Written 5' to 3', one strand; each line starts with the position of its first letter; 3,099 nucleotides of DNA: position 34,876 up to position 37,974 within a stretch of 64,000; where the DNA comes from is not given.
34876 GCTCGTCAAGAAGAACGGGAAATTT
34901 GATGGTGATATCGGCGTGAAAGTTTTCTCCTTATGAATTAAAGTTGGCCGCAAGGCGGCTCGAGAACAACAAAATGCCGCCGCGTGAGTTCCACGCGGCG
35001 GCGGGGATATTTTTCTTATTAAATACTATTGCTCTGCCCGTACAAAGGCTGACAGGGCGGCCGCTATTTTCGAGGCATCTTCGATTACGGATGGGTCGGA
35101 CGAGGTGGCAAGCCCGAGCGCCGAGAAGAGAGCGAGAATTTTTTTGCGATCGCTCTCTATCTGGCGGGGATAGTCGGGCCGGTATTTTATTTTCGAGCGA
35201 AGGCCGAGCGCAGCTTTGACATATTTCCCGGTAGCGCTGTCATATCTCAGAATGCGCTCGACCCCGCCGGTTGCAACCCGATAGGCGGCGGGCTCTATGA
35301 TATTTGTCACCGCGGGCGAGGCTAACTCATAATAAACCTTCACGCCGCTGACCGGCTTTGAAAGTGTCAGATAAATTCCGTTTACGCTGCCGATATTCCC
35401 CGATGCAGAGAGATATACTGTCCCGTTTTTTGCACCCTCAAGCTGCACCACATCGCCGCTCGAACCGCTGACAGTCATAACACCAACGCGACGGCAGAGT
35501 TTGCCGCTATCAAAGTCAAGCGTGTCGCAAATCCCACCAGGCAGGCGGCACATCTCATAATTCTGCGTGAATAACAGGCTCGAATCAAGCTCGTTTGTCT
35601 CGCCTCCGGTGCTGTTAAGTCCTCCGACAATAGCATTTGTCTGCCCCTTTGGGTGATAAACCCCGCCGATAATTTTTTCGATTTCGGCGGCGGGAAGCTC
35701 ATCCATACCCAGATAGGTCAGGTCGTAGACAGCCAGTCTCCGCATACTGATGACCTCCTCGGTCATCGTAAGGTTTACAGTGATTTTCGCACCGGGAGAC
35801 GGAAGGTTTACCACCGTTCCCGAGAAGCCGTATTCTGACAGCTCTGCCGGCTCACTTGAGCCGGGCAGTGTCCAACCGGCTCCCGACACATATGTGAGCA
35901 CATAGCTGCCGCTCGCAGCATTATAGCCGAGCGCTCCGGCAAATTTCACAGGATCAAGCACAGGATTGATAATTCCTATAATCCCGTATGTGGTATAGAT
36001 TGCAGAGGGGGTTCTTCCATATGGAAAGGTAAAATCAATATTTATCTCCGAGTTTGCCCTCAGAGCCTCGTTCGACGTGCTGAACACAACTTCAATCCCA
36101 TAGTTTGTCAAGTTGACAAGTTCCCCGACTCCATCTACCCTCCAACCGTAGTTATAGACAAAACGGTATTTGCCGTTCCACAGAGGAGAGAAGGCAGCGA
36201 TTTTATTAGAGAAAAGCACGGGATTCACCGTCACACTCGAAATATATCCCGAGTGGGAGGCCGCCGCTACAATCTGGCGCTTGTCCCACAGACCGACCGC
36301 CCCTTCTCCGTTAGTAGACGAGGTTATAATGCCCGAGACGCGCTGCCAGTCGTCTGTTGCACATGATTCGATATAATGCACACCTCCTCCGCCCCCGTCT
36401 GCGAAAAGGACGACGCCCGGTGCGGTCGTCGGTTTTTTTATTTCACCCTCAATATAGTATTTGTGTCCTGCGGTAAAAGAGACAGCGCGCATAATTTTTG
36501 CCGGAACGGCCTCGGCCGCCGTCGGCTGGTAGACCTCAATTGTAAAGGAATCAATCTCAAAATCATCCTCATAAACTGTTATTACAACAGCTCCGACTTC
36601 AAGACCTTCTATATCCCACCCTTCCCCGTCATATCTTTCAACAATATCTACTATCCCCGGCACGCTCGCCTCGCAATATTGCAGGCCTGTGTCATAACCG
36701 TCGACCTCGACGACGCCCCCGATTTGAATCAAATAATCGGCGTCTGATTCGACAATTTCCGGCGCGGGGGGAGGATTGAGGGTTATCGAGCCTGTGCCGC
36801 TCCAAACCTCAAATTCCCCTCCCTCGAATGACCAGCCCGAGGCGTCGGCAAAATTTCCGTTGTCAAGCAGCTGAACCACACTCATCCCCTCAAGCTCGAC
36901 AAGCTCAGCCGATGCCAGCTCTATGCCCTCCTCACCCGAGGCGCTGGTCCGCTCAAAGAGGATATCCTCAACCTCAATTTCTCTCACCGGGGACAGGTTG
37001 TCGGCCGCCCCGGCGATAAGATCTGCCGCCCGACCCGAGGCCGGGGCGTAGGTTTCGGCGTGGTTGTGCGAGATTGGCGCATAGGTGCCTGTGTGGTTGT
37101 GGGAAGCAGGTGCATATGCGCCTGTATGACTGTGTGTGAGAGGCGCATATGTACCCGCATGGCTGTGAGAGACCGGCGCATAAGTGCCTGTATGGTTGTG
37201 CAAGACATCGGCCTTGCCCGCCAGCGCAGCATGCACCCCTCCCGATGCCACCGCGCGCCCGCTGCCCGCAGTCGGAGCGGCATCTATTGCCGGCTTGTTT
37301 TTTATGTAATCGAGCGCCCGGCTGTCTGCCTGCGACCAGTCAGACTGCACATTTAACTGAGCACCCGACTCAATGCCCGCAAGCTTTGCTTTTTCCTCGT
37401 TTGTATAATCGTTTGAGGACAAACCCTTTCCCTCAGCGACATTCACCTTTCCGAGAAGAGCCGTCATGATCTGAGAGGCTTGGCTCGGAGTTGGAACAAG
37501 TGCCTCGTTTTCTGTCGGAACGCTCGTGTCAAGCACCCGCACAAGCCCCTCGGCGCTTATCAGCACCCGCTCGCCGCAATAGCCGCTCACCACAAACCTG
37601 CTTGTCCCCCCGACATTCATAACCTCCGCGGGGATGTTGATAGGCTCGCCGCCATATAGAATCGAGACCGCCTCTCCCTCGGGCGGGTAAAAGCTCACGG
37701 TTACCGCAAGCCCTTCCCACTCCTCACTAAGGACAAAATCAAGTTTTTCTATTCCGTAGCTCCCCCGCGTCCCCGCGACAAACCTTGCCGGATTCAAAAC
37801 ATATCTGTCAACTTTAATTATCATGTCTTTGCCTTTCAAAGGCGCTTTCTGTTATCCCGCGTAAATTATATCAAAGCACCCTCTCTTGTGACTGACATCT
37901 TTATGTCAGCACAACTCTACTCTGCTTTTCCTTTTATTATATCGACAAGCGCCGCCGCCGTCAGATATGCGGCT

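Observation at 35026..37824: Lone phage tail-fibre / receptor-binding-like gene embedded directly downstream of gpr-spoIIP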

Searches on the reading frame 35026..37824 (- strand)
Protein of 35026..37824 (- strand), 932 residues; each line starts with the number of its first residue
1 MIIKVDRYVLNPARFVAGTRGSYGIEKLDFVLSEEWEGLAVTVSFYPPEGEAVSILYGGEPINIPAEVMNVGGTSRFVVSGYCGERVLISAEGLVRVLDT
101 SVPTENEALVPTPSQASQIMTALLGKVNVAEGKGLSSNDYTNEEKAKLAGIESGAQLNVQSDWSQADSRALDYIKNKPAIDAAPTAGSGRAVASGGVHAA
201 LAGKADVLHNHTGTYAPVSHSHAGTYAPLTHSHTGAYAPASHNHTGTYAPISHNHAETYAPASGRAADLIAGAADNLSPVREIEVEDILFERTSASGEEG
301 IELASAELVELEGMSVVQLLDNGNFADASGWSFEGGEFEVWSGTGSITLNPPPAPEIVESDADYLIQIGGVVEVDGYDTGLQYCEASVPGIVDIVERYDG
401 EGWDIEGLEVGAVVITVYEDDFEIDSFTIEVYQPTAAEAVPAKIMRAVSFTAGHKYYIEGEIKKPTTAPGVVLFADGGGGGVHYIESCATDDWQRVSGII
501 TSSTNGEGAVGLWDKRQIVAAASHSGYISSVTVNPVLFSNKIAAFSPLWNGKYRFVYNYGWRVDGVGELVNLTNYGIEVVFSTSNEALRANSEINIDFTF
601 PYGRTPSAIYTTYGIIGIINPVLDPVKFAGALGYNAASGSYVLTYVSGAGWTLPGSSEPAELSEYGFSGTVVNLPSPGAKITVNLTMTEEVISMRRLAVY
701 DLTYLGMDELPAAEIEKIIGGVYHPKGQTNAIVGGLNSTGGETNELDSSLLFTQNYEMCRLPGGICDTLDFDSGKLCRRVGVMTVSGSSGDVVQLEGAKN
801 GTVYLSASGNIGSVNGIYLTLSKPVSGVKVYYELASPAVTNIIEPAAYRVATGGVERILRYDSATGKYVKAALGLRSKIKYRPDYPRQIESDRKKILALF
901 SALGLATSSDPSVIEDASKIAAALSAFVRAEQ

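Call 3: search_protein_families(library=pfam, proteins=[window:35026-37824:-], max_evalue=0.1)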
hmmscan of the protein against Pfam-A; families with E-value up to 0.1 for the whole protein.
window:35026-37824:- (932 aa): 0 families

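Call 4: search_protein_families(library=phrogs, proteins=[window:35026-37824:-], max_evalue=0.1)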
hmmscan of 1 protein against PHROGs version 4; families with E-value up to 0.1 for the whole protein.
window:35026-37824:- (932 aa): 3 families
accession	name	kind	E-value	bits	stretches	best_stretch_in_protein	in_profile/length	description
phrog_18608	-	unknown function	2.9e-07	31.1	1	106-159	187-240/416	-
phrog_10588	-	tail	3.3e-07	29.3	1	113-240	436-568/1459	tail protein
phrog_26991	-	unknown function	0.024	15.1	1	210-257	117-164/310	-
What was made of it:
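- Checked: PHROGs gives a 'tail protein' hit at E 3e-7 (call 4).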

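Call 5: find_homologous_proteins(query=window:35026-37824:-)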
Query window:35026-37824:- (932 aa): 45 proteins with E <= 0.001 among 8000 candidates.
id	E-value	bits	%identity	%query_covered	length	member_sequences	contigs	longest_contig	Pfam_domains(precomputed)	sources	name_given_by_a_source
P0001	0.0e+0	1105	56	100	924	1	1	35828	-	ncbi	-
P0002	4.6e-284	963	50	100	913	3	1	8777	-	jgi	jgi:hypothetical protein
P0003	1.6e-269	915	49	100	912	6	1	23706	-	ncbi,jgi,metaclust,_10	metaclust:\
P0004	3.7e-269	914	48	100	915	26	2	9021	-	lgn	-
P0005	3.3e-248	844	61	69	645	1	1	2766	-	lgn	-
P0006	9.9e-235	800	39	77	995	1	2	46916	-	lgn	-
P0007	3.8e-208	712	50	78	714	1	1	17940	-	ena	-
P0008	1.8e-105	372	29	73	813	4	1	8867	-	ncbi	-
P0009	2.3e-94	335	49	8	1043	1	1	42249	PF00941.28,PF11604.16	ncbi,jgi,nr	ncbi:MAG: hypothetical protein LBF90_03305 [Prevotellaceae bacterium]|jgi:hypothetical protein|nr:hy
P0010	3.1e-94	335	27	72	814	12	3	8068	-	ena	-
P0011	1.5e-47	181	65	5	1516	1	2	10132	PF24820.2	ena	-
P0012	3.0e-32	130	46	11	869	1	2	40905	-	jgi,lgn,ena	-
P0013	3.3e-30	123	48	7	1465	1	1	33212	-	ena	-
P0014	2.1e-20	91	43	14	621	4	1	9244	-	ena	-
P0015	2.6e-16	77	32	19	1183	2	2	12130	PF12789.13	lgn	-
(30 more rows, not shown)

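Call 6: search_dna_similar(query=window:35026-37824:-, collection=phages, mode=protein, max_evalue=0.001, max_rows=30)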
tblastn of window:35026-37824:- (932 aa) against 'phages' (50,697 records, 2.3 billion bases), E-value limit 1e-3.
Records with a match: 6; places in all: 6; records where one place covers at least 80% of the query: 0.
Best place of each record, by identity: 60-80% 5; <60% 1.
By first word of the organism name: Mycobacterium 3; Caudoviricetes 2; Synechococcus 1.
By host as written in the record: Mycobacterium smegmatis mc#155 3; Methanomassiliicoccales 2; Synechococcus sp. WH 7803 1.
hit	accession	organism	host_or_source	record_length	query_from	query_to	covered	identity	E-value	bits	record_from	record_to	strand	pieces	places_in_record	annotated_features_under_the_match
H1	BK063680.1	Caudoviricetes sp. vir335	Methanomassiliicoccales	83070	122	159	4%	68.4%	4e-5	54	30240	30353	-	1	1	hypothetical protein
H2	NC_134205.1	Caudoviricetes sp. vir335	Methanomassiliicoccales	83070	122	159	4%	68.4%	4e-5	54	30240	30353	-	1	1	hypothetical protein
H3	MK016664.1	Synechococcus phage S-B68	Synechococcus sp. WH 7803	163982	137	178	5%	52.4%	4e-4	50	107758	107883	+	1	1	tail fiber protein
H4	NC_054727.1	Mycobacterium phage Phrappuccino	Mycobacterium smegmatis mc#155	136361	201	233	4%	60.6%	6e-5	53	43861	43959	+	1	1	63: minor tail protein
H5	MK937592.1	Mycobacterium phage Phrappuccino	Mycobacterium smegmatis mc#155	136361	201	233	4%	60.6%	6e-5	53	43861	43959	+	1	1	63: minor tail protein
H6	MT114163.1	Mycobacterium phage Settecandela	Mycobacterium smegmatis mc#155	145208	201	233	4%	60.6%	6e-5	53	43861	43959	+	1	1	63: minor tail protein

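Call 7: find_encoding_contigs(protein=P0001, flank=10000, max_places=3)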
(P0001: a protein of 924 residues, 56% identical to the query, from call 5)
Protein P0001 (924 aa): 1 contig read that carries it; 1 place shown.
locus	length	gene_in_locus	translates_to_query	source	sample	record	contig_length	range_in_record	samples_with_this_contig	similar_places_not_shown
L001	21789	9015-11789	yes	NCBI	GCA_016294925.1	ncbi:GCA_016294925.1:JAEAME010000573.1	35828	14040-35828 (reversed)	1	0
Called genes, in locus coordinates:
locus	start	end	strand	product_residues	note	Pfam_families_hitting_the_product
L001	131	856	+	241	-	PF19567:CpsB_CapC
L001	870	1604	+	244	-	PF02706:Wzz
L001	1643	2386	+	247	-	PF01656:CbiA, PF09140:MipZ (weak), PF10609:ParA, PF13614:AAA_31, PF02374:ArsA_ATPase (faint)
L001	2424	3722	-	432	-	PF00079:Serpin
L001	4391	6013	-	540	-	PF02129:Peptidase_S15, PF08530:PepX_C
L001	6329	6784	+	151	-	-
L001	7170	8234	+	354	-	PF01408:GFO_IDH_MocA, PF22725:GFO_IDH_MocA_C3, PF02894:GFO_IDH_MocA_C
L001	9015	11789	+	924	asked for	-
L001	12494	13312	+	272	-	PF01261:AP_endonuc_2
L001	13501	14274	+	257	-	PF00149:Metallophos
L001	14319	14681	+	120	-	-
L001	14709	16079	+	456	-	PF02878:PGM_PMM_I, PF02879:PGM_PMM_II, PF02880:PGM_PMM_III, PF00408:PGM_PMM_IV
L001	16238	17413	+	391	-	PF01408:GFO_IDH_MocA, PF22725:GFO_IDH_MocA_C3, PF02894:GFO_IDH_MocA_C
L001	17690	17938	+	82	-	-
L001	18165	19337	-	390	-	PF14907:NTP_transf_5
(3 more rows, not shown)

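Call 8: find_encoding_contigs(protein=P0003, flank=10000, max_places=3)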
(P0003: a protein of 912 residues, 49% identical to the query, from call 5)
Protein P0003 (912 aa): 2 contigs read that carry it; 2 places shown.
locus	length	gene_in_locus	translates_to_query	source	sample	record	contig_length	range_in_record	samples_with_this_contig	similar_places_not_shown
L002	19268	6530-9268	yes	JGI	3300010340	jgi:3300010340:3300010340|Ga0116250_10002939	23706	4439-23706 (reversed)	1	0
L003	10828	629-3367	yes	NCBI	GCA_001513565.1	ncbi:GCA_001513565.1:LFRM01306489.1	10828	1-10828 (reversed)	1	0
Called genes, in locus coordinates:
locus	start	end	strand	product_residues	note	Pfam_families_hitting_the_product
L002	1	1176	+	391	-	?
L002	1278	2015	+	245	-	PF19567:CpsB_CapC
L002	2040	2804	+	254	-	PF02706:Wzz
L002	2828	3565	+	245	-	PF01656:CbiA, PF10609:ParA (faint), PF13614:AAA_31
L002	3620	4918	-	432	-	PF00079:Serpin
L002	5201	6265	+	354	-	PF01408:GFO_IDH_MocA, PF22725:GFO_IDH_MocA_C3, PF02894:GFO_IDH_MocA_C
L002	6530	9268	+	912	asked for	-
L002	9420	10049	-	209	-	-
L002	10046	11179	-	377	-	-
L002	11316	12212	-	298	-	PF20030:bpMoxR (weak), PF00004:AAA (weak), PF07726:AAA_3, PF07728:AAA_5, PF17863:AAA_lid_2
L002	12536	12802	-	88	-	-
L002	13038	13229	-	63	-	PF00037:Fer4 (weak), PF12797:Fer4_2 (weak), PF12837:Fer4_6 (faint), PF13370:Fer4_13, PF13459:Fer4_15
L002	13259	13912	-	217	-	PF07883:Cupin_2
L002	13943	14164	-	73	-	PF08984:DUF1858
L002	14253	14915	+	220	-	PF00027:cNMP_binding, PF13545:HTH_Crp_2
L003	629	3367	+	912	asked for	-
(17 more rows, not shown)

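Call 9: find_encoding_contigs(protein=P0006, flank=10000, max_places=3)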
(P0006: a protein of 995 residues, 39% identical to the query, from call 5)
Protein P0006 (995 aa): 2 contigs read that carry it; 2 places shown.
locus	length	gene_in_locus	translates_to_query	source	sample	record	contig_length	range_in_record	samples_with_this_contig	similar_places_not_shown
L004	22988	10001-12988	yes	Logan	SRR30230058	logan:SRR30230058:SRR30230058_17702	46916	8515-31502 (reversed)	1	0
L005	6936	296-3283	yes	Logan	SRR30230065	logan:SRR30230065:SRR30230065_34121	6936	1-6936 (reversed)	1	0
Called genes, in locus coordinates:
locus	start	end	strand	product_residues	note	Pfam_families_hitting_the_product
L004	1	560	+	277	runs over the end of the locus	PF08282:Hydrolase_3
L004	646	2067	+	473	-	-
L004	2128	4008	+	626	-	PF13727:CoA_binding_3 (faint), PF00106:adh_short (weak), PF01073:3Beta_HSD, PF01370:Epimerase, PF02719:Polysacc_synt_2, PF04321:RmlD_sub_bind, PF07993:NAD_binding_4 (faint), PF16363:GDP_Man_Dehyd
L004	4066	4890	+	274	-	PF19567:CpsB_CapC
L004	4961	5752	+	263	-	PF02706:Wzz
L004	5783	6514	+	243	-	PF01656:CbiA, PF09140:MipZ (weak), PF10609:ParA (faint), PF13614:AAA_31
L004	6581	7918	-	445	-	PF00079:Serpin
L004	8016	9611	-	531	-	PF02129:Peptidase_S15, PF08530:PepX_C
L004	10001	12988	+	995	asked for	-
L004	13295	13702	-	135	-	PF00383:dCMP_cyt_deam_1, PF08211:dCMP_cyt_deam_2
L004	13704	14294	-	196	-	-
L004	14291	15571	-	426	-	PF01676:Metalloenzyme, PF00884:Sulfatase (faint)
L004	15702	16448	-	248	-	PF01048:PNP_UDP_1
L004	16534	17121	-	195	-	PF01966:HD (faint)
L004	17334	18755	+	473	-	PF13393:tRNA-synt_His, PF00587:tRNA-synt_2b, PF03129:HGTP_anticodon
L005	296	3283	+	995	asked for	-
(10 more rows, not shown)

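Call 10: find_encoding_contigs(protein=P0007, flank=10000, max_places=2)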
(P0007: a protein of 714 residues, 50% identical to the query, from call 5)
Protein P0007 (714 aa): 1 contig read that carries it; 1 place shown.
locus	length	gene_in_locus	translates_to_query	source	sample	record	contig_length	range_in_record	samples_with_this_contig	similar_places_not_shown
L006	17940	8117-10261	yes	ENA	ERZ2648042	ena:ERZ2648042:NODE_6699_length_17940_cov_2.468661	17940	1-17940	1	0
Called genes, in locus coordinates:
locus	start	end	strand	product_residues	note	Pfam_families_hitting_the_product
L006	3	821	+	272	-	?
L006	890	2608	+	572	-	PF13727:CoA_binding_3, PF02629:CoA_binding (faint), PF00106:adh_short (weak), PF01073:3Beta_HSD, PF01370:Epimerase, PF02719:Polysacc_synt_2, PF04321:RmlD_sub_bind, PF16363:GDP_Man_Dehyd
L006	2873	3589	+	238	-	PF19567:CpsB_CapC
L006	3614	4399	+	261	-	PF02706:Wzz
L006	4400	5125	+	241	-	PF01656:CbiA, PF09140:MipZ (weak), PF10609:ParA, PF13614:AAA_31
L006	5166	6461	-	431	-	PF00079:Serpin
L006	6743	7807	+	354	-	PF01408:GFO_IDH_MocA, PF22725:GFO_IDH_MocA_C3, PF02894:GFO_IDH_MocA_C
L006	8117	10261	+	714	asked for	-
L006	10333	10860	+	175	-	-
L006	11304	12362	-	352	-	PF02378:PTS_EIIC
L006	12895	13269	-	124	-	-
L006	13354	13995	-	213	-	PF08668:HDOD (faint), PF01966:HD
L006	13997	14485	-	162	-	-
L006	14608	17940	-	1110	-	?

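Call 11: find_encoding_contigs(protein=P0008, flank=10000, max_places=2)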
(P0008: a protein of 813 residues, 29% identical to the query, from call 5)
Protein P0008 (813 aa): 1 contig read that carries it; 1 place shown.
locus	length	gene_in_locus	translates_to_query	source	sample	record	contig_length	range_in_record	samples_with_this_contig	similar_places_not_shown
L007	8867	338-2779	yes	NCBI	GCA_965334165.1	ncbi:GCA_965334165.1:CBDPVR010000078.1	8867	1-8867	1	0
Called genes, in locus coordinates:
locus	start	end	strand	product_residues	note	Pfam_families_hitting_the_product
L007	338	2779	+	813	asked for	-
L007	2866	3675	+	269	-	PF01261:AP_endonuc_2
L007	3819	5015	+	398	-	PF01996:F420_ligase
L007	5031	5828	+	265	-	PF00149:Metallophos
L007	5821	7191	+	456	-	PF02878:PGM_PMM_I, PF02879:PGM_PMM_II, PF02880:PGM_PMM_III, PF00408:PGM_PMM_IV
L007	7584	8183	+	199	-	-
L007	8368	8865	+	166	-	?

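Call 12: find_encoding_contigs(protein=P0010, flank=10000, max_places=3)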
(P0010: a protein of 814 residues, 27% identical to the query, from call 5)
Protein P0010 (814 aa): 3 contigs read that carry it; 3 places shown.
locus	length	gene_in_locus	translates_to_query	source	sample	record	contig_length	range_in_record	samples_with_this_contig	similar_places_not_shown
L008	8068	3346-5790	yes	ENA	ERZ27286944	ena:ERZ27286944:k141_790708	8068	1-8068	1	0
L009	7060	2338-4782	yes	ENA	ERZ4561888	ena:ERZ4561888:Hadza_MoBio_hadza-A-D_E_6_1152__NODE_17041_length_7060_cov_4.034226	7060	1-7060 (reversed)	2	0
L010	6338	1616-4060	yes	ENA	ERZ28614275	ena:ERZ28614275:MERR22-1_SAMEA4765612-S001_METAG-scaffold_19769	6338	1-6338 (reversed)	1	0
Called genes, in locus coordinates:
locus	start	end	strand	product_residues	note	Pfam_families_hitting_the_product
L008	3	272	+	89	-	?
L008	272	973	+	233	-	PF01244:Peptidase_M19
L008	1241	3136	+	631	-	PF20138:DUF6528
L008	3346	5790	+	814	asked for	-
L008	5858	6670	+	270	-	PF01261:AP_endonuc_2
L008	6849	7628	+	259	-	PF02535:Zip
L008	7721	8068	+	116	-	?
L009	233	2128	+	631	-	PF20138:DUF6528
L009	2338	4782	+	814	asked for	-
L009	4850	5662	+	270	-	PF01261:AP_endonuc_2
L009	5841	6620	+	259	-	PF02535:Zip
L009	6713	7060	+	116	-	?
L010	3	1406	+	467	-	?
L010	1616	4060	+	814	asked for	-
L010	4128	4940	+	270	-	PF01261:AP_endonuc_2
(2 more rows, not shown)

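Call 17: search_solved_structures(query=A1, max_evalue=1, show_alignments=3)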
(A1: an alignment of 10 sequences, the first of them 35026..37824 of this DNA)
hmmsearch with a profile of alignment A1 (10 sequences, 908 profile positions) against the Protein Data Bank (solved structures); distinct sequences matched with E-value up to 1: 1.
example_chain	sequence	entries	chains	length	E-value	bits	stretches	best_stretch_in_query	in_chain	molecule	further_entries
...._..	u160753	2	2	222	0.39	12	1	363-428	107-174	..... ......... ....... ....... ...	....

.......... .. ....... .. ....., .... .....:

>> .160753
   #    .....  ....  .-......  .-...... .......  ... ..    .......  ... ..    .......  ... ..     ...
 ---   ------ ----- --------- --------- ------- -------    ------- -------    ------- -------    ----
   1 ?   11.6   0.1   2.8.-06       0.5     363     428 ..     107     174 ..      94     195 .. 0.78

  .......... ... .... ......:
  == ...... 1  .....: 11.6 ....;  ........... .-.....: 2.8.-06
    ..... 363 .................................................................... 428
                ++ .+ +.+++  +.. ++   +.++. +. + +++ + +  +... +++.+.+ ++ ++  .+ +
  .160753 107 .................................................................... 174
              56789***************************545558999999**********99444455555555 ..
